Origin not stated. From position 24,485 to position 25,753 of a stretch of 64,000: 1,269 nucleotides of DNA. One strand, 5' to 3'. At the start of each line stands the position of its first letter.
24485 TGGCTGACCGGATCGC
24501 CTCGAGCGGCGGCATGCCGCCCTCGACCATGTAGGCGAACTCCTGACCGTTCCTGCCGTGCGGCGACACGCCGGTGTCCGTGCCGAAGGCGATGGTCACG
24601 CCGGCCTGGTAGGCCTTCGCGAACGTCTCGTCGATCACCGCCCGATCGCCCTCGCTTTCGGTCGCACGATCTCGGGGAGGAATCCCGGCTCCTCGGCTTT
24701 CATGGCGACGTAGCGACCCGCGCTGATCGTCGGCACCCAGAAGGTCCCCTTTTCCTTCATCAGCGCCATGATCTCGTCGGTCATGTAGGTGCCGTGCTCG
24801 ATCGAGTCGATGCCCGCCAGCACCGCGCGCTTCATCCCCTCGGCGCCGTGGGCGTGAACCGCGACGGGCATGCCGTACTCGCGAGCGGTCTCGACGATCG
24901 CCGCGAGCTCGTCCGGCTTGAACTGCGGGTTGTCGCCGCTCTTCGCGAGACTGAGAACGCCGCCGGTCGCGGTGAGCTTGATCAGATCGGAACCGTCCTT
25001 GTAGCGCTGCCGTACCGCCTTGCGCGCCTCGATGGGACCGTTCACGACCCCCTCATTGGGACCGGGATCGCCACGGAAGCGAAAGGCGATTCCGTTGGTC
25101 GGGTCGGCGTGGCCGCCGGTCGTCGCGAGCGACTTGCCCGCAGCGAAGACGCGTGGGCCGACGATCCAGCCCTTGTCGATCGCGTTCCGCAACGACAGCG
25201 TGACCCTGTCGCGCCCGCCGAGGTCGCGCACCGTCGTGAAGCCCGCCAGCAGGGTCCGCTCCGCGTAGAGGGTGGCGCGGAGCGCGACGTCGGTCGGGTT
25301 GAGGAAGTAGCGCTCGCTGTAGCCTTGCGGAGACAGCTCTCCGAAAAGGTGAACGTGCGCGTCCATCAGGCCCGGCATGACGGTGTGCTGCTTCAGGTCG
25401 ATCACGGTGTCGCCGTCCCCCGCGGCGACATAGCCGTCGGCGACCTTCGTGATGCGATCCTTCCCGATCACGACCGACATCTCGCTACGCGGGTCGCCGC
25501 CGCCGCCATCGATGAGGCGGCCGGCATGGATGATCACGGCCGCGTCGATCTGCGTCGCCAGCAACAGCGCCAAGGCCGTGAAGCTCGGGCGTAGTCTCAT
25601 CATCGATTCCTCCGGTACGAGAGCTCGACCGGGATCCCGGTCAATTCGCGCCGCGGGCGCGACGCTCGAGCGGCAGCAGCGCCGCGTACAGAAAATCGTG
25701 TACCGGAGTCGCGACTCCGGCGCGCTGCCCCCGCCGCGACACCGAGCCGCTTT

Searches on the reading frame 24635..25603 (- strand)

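Call 63: search_protein_families(library=pfam, proteins=[window:24635-25603:-], max_evalue=0.0001)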
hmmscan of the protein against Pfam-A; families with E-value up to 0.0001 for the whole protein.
window:24635-25603:- (322 aa): 2 families
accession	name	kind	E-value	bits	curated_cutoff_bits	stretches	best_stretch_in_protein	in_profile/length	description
PF01979.26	Amidohydro_1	-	7.1e-33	114.7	25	1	74-292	1-204/345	Amidohydrolase family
PF07969.17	Amidohydro_3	-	6.9e-11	42.7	29.7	1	67-90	2-25/472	Amidohydrolase family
